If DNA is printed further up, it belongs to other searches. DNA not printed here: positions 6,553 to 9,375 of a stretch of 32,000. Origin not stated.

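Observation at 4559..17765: Non-canonical sugar-uptake module: two SBPs, two permease pairs and two large membrane-anchored accessory ectoproteins in one tightly coupled operon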

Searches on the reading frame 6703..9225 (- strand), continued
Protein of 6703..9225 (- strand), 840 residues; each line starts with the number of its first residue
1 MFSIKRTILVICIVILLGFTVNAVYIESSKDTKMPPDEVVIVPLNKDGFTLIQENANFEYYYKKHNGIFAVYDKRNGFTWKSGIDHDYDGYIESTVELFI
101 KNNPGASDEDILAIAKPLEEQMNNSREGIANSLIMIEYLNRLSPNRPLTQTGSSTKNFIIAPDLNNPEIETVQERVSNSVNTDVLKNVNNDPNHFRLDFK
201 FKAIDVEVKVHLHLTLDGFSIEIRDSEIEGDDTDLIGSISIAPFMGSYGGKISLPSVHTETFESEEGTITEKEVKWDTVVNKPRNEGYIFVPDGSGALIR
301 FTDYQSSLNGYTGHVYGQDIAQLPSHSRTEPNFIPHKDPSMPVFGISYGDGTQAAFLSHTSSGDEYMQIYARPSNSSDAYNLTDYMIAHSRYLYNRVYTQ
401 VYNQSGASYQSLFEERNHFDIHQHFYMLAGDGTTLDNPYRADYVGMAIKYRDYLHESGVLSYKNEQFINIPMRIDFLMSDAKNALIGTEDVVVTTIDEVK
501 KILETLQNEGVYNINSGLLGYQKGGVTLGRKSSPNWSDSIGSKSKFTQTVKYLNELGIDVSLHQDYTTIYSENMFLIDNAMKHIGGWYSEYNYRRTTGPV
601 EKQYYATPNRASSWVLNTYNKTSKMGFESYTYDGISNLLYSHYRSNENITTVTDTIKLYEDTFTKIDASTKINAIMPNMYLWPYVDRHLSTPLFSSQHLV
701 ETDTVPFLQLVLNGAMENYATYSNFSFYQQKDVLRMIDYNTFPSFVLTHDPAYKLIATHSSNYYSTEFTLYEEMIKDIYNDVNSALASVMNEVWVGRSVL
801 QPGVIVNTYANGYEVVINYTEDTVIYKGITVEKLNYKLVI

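Call 18: predict_structure(alignment_id=A1)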
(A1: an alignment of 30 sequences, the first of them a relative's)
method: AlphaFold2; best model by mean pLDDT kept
length: 840 residues; sequences in the alignment: 30
mean_pLDDT: 84.3   pTM: 0.85
mean pLDDT of the five models: 84.3, 84.2, 82.1, 79.6, 78.0
residues with pLDDT >= 90: 383; 70-90: 341; 50-70: 69; < 50: 47
segments of 3 or more residues with pLDDT < 50: 19-28, 30-34, 326-334, 573-595
pLDDT, mean of each block of 10 residues (from residue 1): 73 71 43 64 87 95 91 92 88 90 88 88 73 91 82 89 85 88 90 94 93 95 95 93 87 89 79 89 85 87 70 84 55 59 89 88 92 66 79 84 68 85 95 81 94 92 79 95 76 95 95 95 89 88 94 95 88 42 40 53 78 94 92 87 74 91 93 92 93 70 88 92 80 92 93 81 85 93 92 87 91 95 94 94
secondary structure, 60 per line:
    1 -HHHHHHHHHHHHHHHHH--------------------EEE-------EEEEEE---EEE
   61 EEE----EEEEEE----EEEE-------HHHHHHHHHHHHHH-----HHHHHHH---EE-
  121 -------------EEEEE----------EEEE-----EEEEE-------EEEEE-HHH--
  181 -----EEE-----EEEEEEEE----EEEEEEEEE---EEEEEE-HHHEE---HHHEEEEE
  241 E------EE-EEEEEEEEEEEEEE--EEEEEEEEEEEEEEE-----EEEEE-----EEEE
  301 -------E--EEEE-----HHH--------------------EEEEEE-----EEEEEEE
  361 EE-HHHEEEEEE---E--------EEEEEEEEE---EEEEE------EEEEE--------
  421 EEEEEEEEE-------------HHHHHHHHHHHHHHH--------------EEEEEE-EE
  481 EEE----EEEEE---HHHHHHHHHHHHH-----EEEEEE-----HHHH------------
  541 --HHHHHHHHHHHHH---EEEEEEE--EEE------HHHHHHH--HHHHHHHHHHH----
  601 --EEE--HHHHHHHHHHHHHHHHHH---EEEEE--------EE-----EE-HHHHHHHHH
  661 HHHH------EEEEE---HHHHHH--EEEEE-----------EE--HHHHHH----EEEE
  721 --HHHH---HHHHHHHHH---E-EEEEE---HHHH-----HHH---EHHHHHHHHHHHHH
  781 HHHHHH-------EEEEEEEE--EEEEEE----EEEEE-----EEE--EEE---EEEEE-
elements in order (helices of 4 or more, strands of 3 or more residues): H2-18 E39-41 E49-54 E58-63 E68-73 E78-81 H89-102 H108-114 E134-138 E149-152 E158-162 E170-174 E186-188 E194-201 E206-214 E218-223 E236-241 E251-264 E267-281 E287-291 E297-300 E311-314 E343-348 E354-362 E367-372 E385-393 E397-401 E408-412 E421-429 H443-457 E472-477 E479-483 E488-492 H496-508 E514-519 H525-528 H543-555 E559-565 E568-570 H577-583 H586-596 E603-605 H608-625 E629-633 H652-664 E671-675 H679-684 E687-691 H707-712 E717-720 H723-726 H730-738 E744-748 H752-755 H768-786 E794-801 E804-809 E814-818 E824-826 E829-831 E835-839

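Call 21: fold_search(model_id=the predicted structure, library=pdb)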
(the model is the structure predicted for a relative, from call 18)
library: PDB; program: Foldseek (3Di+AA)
matches with E <= 10: 1337; with E <= 0.001: 378
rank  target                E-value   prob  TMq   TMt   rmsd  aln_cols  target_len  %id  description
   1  5opq_A                3.6e-25  1.00  0.55  0.68   9.5       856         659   12  A 3,6-anhydro-D-galactosidase produced by Zobellia galactanivorans. This is an exo-lytic enzyme that hydrolyzes termin (released 2017-11-29)
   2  8rzk_A                5.1e-25  1.00  0.55  0.69   9.4       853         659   12  The Michaelis complex of ZgGH129 D486N from Zobellia galactanivorans with neo-b/k-oligo-carrageenan tetrasaccharide (b (released 2024-07-31)
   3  5opq_D                3.7e-24  1.00  0.55  0.68   9.2       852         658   12  A 3,6-anhydro-D-galactosidase produced by Zobellia galactanivorans. This is an exo-lytic enzyme that hydrolyzes termin (released 2017-11-29)
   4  5wzr_A                3.1e-20  1.00  0.52  0.67   9.7       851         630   11  Alpha-N-acetylgalactosaminidase NagBb from Bifidobacterium bifidum - Gal-NHAc-DNJ complex (released 2017-06-07)
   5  5wzp_B                4.6e-20  1.00  0.52  0.70   9.5       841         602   11  Alpha-N-acetylgalactosaminidase NagBb from Bifidobacterium bifidum - ligand free (released 2017-06-07)
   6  5wzq_A                6.3e-20  1.00  0.52  0.69   9.7       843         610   11  Alpha-N-acetylgalactosaminidase NagBb from Bifidobacterium bifidum - quadruple mutant (released 2017-06-07)
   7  5wzn_A                8.1e-20  1.00  0.52  0.68  10.3       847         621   11  Alpha-N-acetylgalactosaminidase NagBb from Bifidobacterium bifidum - GalNAc complex (released 2017-06-07)
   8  5wzr_B                1.0e-19  1.00  0.51  0.67  10.2       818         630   12  Alpha-N-acetylgalactosaminidase NagBb from Bifidobacterium bifidum - Gal-NHAc-DNJ complex (released 2017-06-07)
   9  5wzq_B                5.6e-19  1.00  0.52  0.69   9.8       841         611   12  Alpha-N-acetylgalactosaminidase NagBb from Bifidobacterium bifidum - quadruple mutant (released 2017-06-07)
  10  5wzp_A                9.8e-19  1.00  0.52  0.70   8.9       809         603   11  Alpha-N-acetylgalactosaminidase NagBb from Bifidobacterium bifidum - ligand free (released 2017-06-07)
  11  5wzn_B                5.8e-18  1.00  0.51  0.68  10.6       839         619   11  Alpha-N-acetylgalactosaminidase NagBb from Bifidobacterium bifidum - GalNAc complex (released 2017-06-07)
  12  6qev_B                3.6e-15  1.00  0.41  0.28  10.5       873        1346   12  EngBF DARPin Fusion 4b B6 (released 2019-11-06)
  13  2zxq                  1.0e-14  1.00  0.40  0.31  11.6       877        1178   12  Crystal structure of endo-alpha-N-acetylgalactosaminidase from Bifidobacterium longum (EngBF) (released 2009-06-16)
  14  8a19_A                1.3e-14  1.00  0.41  0.28  10.4       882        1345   11  Structure of a leucinostatin derivative determined by host lattice display : L1E4V1 construct (released 2022-12-07)
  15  6sh9_B                1.7e-14  1.00  0.41  0.28  10.2       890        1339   11  EngBF DARPin Fusion 4b D12 (released 2019-11-06)
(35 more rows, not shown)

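Call 26: search_solved_structures(query=A1, max_evalue=10, show_alignments=5)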
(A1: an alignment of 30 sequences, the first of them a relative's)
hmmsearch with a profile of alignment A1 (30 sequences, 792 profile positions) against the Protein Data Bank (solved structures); distinct sequences matched with E-value up to 10: 0.

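Call 27: search_protein_families(library=pfam, proteins=[window:6703-9225:-], max_evalue=10)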
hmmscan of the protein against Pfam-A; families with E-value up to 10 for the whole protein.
window:6703-9225:- (840 aa): 2 families
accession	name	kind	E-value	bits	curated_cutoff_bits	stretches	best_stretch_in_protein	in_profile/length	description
PF18952.6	DUF5696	-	2e-150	502.7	25.6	1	187-836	3-612/612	Family of unknown function (DUF5696)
PF12063.14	ATG1-like_MIT1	-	0.26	11.7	22.5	1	561-622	67-130/147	Atg1-like, MIT domain 1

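Call 31: search_protein_families(library=pfam, proteins=[L026:14134-15660:+, L026:15717-17693:+, L037:14466-15923:+, L037:15911-17959:+, L038:15709-19323:-, L064:3-1667:+, L066:16284-18848:+, L072:1659-3068:+, L072:13891-15099:+, L072:15122-17530:+], max_evalue=0.001)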
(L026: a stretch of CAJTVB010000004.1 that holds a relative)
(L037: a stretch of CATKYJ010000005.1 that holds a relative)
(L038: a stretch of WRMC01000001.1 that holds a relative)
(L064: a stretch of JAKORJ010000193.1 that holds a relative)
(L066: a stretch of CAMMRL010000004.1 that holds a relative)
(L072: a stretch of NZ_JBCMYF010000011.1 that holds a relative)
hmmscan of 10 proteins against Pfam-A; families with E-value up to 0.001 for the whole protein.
L026:14134-15660:+ (509 aa): 1 family
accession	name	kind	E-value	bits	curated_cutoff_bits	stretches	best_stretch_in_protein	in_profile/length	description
PF00150.24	Cellulase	-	8.7e-27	94.7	23.5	1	190-449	21-269/272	Cellulase (glycosyl hydrolase family 5)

L026:15717-17693:+ (659 aa): 3 families
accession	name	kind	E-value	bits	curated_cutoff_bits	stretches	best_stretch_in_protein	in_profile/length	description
PF16335.10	GtaA_6_Hairpin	-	3.9e-128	428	24.9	1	281-651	1-342/343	Glutaminase A six helical-hairpin domain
PF17168.10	DUF5127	-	1.8e-19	70.9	28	2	75-192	1-113/229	Domain of unknown function (DUF5127)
PF16334.10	DUF4964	-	4.7e-14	52.4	30.7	1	5-59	25-79/88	Domain of unknown function (DUF4964)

L037:14466-15923:+ (486 aa): 2 families
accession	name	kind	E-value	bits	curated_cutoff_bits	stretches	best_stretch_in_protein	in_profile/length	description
PF08125.19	Mannitol_dh_C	-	6.1e-34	117.6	30.7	1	274-473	3-189/190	Mannitol dehydrogenase C-terminal domain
PF01232.29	Mannitol_dh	-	8.3e-28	98.2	27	1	17-259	2-196/199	Mannitol dehydrogenase Rossmann domain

L037:15911-17959:+ (683 aa): 3 families
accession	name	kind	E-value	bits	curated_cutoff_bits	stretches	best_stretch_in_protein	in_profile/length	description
PF20629.2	GD_AH_C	-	2.6e-101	338.5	26.8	1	444-682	3-242/242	D-galactarate/Altronate dehydratase, C-terminal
PF04295.18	GD_AH_second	-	1.3e-45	155.3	27.3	2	327-432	27-135/136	D-galactarate dehydratase/Altronate hydrolase, second domain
PF08666.17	SAF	-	2.5e-08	34.8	21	0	79-126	22-62/63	SAF domain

L038:15709-19323:- (1205 aa): 11 families
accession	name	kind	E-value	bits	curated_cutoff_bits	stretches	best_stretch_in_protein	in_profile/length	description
PF01855.24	POR_N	-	2e-77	260.5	27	1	38-266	2-228/231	Pyruvate flavodoxin/ferredoxin oxidoreductase, thiamine diP-bdg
PF01558.24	POR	-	8.7e-31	107.8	27.4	1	451-635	1-172/173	Pyruvate ferredoxin/flavodoxin oxidoreductase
PF17147.9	PFOR_II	-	4e-16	59.7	27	1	290-372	1-81/102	Pyruvate:ferredoxin oxidoreductase core domain II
PF10371.14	EKR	-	4.9e-16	58.8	27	1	653-704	4-55/55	Domain of unknown function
PF02775.26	TPP_enzyme_C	-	7.7e-12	45.7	21.9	1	990-1102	46-150/151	Thiamine pyrophosphate enzyme, C-terminal TPP binding domain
PF12838.12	Fer4_7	-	1.7e-07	32.1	27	1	715-783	2-50/52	4Fe-4S dicluster domain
PF14697.11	Fer4_21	-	2.2e-06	28.1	35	0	756-783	25-53/59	4Fe-4S dicluster domain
PF13237.11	Fer4_10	-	3.9e-06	27.1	25.5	1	710-782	4-53/53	4Fe-4S dicluster domain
PF13484.11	Fer4_16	-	6.7e-05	24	30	1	715-783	2-65/66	4Fe-4S double cluster binding domain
PF13183.11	Fer4_8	-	0.00074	20.4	27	0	714-783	4-66/68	4Fe-4S dicluster domain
PF13187.11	Fer4_9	-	0.00092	19.6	27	0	715-783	2-49/52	4Fe-4S dicluster domain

L064:3-1667:+ (555 aa): 1 family
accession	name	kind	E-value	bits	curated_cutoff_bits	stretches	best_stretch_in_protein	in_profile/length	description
PF00041.27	fn3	-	9.9e-06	26.1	25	1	76-169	2-80/84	Fibronectin type III domain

L066:16284-18848:+ (855 aa): 1 family
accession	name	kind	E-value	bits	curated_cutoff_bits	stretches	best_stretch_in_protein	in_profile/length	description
PF02901.20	PFL-like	-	3.1e-116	390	24.3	1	86-701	22-647/647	Pyruvate formate lyase-like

L072:1659-3068:+ (470 aa): 2 families
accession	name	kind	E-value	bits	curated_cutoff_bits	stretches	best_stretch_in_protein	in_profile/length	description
PF01547.30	SBP_bac_1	-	2.3e-26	93.9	26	1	68-345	9-300/307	Bacterial extracellular solute-binding protein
PF13416.11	SBP_bac_8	-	2.8e-21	77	27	1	73-356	2-253/279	Bacterial extracellular solute-binding protein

L072:13891-15099:+ (403 aa): 1 family
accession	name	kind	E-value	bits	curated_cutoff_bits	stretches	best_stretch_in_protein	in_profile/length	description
PF10091.15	Glycoamylase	-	3.4e-74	249.5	27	1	173-387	3-220/221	Putative glucoamylase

L072:15122-17530:+ (803 aa): 3 families
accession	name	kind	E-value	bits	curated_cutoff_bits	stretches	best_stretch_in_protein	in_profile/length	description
PF01301.25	Glyco_hydro_35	-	2.6e-46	159.2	27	1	8-194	1-166/319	Glycosyl hydrolases family 35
PF22369.2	GLMA_2nd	-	2e-22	79.8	27.7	1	479-578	9-109/138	GLMA-like, second domain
PF02449.21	Glyco_hydro_42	-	3.6e-21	76.4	21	1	29-205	8-164/376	Beta-galactosidase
